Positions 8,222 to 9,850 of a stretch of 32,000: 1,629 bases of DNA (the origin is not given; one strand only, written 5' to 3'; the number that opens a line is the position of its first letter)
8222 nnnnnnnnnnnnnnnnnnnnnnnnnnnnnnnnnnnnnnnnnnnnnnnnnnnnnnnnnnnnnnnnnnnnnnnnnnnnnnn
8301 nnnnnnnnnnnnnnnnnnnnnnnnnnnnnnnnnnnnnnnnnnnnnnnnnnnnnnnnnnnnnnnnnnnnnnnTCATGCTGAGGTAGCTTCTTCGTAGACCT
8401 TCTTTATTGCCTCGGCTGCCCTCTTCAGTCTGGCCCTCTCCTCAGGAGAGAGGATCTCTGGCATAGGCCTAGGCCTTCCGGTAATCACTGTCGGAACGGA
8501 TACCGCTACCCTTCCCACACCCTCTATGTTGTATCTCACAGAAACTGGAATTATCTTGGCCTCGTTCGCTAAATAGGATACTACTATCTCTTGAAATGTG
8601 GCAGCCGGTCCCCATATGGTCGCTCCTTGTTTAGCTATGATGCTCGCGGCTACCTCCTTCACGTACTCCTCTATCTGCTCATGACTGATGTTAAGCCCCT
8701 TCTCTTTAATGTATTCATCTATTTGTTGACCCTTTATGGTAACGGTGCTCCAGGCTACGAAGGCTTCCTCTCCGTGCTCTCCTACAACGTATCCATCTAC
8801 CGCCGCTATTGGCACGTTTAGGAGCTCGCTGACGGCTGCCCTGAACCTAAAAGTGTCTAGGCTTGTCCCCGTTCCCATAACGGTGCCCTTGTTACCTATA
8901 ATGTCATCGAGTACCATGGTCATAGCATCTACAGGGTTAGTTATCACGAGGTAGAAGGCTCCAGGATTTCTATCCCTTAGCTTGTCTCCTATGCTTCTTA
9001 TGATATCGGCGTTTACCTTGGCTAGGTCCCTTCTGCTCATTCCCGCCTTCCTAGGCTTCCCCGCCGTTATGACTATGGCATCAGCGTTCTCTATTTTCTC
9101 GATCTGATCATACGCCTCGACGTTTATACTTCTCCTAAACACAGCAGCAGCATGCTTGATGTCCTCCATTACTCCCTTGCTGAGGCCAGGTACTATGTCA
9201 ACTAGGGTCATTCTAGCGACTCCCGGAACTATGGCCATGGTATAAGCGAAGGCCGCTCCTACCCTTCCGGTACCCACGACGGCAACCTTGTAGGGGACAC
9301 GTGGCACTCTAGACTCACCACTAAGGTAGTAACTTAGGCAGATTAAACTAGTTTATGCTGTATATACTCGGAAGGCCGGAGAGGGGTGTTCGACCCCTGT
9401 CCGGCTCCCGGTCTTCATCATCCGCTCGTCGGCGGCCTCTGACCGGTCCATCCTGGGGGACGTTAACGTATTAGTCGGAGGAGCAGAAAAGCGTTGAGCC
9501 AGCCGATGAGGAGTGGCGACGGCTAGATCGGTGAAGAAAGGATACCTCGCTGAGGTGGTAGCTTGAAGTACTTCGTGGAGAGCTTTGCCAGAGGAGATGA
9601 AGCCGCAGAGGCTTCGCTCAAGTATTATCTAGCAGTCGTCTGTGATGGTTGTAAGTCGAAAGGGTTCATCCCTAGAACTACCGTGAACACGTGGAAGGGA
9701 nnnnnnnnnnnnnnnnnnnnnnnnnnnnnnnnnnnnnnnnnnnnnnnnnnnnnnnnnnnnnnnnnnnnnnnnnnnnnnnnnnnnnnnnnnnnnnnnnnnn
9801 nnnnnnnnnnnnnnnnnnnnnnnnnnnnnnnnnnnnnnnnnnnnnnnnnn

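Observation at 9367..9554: Unassigned 190-nt GC-rich structured RNA between mdh and rnp3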

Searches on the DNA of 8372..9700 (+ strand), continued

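Call 67: search_rna_families(source=L009, start=3835, end=3950, threshold=evalue, max_evalue=10, show_alignments=3)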
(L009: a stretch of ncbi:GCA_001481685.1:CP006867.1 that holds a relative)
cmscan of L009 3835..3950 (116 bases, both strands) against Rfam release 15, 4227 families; matches with E-value up to 10: 3.
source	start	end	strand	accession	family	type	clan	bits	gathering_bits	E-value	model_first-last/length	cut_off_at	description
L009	3897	3927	-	RF03610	mir-H7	Gene; miRNA;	CL00141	14.2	94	3.9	1-69/69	no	mir-H7 microRNA precursor family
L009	3861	3875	+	RF02807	PyrR209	Gene; snRNA; snoRNA; HACA-box;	-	11.4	42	7.7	21-36/65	no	Pyrobaculum sRNA 209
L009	3883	3926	+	RF01151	snoU82P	Gene; snRNA; snoRNA; CD-box;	-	8.1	42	5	1-55/55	no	Small nucleolar RNA U82P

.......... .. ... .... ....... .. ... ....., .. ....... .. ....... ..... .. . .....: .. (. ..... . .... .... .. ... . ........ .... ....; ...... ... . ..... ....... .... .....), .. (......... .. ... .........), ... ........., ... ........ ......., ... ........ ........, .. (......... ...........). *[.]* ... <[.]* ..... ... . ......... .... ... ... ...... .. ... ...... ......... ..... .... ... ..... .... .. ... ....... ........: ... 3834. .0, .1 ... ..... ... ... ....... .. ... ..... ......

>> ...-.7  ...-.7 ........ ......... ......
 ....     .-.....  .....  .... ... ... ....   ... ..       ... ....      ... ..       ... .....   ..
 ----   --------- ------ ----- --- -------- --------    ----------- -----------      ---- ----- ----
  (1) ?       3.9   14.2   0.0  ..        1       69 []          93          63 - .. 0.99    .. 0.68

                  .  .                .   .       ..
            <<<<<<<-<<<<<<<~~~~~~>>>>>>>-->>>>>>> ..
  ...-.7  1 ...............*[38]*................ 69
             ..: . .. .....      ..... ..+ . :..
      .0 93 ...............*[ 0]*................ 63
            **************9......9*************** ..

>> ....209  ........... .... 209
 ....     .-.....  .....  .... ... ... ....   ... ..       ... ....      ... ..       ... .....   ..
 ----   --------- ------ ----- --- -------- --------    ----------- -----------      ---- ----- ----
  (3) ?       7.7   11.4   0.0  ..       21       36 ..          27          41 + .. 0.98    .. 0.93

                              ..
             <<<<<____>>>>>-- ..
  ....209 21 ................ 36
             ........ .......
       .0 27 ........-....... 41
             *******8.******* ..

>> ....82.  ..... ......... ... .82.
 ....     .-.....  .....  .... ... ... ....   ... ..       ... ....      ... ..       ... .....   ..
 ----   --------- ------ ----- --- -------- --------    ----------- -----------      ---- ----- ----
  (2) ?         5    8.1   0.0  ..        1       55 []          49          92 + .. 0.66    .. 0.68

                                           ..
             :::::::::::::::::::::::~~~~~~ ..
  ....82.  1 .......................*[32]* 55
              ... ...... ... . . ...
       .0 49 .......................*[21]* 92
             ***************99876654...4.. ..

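Call 76: search_with_rna_model(model_id=R1, sources=[L019, L020, L021, L022, L023, L024, L025, L026, L027, L028, L029, L030, L031, L032, L033, L034, L035, L036, L037, L038, L039, L040, L041, L042, L043, L044, L045, L046, L047, L048, L049, L050, L051, L052, L053, L054, L055, L056, L057, L058, L059, L060], max_evalue=1)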
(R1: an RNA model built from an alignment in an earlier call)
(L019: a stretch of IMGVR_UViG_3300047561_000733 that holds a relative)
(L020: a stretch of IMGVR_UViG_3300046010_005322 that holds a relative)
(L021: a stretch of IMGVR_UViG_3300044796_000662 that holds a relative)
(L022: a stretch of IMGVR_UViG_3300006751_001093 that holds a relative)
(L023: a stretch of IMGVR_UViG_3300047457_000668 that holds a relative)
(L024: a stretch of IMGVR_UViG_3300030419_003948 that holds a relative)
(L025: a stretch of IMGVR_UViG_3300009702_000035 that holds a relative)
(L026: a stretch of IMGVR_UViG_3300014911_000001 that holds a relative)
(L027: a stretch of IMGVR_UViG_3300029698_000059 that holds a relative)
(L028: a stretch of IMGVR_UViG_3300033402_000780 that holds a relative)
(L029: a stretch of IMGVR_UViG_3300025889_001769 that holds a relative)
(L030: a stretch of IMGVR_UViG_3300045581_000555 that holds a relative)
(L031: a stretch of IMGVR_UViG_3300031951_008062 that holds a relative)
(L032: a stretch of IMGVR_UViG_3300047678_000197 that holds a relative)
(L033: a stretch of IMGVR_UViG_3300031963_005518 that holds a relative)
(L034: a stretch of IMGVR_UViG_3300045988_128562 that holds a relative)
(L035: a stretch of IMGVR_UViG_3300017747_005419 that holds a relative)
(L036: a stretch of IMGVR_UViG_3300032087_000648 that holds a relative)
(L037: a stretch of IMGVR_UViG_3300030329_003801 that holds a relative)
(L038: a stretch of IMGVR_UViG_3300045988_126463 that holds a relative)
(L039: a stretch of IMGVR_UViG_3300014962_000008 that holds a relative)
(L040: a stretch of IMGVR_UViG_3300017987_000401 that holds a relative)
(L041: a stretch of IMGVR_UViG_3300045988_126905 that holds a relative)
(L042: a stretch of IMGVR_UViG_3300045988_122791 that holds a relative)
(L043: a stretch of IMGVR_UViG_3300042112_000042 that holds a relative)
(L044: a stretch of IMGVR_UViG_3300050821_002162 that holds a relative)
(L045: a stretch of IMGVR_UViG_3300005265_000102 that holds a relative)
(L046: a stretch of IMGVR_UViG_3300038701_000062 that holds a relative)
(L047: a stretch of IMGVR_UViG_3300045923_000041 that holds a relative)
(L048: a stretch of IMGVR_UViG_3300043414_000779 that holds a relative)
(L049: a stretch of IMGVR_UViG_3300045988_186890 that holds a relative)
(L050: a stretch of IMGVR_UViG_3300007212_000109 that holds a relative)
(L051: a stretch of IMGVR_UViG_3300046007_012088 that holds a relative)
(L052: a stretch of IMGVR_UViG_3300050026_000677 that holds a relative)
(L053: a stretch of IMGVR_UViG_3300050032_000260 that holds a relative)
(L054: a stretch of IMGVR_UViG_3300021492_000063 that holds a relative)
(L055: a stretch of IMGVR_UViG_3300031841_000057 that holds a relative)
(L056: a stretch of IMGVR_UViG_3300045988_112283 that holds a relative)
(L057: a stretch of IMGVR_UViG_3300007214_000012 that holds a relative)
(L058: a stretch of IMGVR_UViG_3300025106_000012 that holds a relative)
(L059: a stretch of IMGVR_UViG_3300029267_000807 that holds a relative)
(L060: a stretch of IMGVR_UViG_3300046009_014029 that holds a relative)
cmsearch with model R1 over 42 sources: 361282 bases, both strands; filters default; matches with E-value up to 1: 2.
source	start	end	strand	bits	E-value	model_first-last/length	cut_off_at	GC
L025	12312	12399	+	13.9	0.68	1-99/99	no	0.68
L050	4799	4866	-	13.4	0.9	1-99/99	no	0.47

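Call 84: search_with_rna_model(model_id=R1, source=L061, max_evalue=1, show_alignments=1)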
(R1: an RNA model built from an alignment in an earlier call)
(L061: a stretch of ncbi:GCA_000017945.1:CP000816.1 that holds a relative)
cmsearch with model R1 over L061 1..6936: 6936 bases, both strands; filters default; matches with E-value up to 1: 2.
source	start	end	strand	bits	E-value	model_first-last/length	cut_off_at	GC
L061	2850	2947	-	91.4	5.7e-21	1-99/99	no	0.72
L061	5427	5520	+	18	0.0014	1-99/99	no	0.62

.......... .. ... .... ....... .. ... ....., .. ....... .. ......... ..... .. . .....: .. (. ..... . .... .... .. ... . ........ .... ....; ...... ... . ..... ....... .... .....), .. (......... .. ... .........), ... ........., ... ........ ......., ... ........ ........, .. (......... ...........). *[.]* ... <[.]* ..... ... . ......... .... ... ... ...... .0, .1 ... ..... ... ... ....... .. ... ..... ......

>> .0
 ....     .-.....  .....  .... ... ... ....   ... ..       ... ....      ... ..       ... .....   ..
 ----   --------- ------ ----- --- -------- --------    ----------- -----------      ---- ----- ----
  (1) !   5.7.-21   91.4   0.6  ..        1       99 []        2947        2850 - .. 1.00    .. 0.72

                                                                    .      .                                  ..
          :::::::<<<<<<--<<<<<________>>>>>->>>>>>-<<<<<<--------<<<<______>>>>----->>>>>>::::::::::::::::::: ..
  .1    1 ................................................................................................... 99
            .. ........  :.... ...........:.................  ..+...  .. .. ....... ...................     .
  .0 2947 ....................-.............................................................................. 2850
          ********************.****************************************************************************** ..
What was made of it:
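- The candidate anti-box-C motif YUCAUC is absent in I. hospitalis (call 84).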

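Call 85: search_with_rna_model(model_id=R1, sources=[window, L001, L003, L004, L005, L009, L010, L013, L014, L061], max_evalue=0.00001, make_alignment=true)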
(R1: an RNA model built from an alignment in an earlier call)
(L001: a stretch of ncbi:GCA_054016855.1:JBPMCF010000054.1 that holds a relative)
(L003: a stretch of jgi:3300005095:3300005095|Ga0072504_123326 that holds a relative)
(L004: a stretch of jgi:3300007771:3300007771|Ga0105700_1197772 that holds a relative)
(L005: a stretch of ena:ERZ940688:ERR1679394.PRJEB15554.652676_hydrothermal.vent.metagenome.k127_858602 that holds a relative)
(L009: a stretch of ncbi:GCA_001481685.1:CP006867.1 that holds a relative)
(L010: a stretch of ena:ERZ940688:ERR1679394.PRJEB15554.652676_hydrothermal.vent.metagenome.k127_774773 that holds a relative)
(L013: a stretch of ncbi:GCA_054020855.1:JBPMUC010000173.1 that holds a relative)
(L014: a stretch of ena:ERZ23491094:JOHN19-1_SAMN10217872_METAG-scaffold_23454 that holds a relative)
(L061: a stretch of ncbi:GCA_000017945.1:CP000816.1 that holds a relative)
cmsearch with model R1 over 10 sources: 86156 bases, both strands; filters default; matches with E-value up to 0.00001: 10.
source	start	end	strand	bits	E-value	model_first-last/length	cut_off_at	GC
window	9367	9465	+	109.1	4.5e-24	1-99/99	no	0.68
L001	6883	6982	-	107.3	1.2e-23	1-99/99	no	0.68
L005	22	119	+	103.8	8e-23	1-99/99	no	0.71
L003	4831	4928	+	95.7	6.8e-21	1-99/99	no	0.74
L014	723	819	-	93.9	1.7e-20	1-99/99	no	0.64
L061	2850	2947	-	91.4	7.1e-20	1-99/99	no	0.72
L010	3842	3940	-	80.6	2.6e-17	1-99/99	no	0.63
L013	3824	3923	-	65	1.2e-13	1-99/99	no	0.6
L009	3840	3938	-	63.3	3.2e-13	1-99/99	no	0.61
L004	1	61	+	58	5.6e-12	39-99/99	5'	0.67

Alignment A7: 10 matches aligned to the model, 104 columns, each read 5' to 3' on its own strand. Consensus structure (alignment columns), stored with it:
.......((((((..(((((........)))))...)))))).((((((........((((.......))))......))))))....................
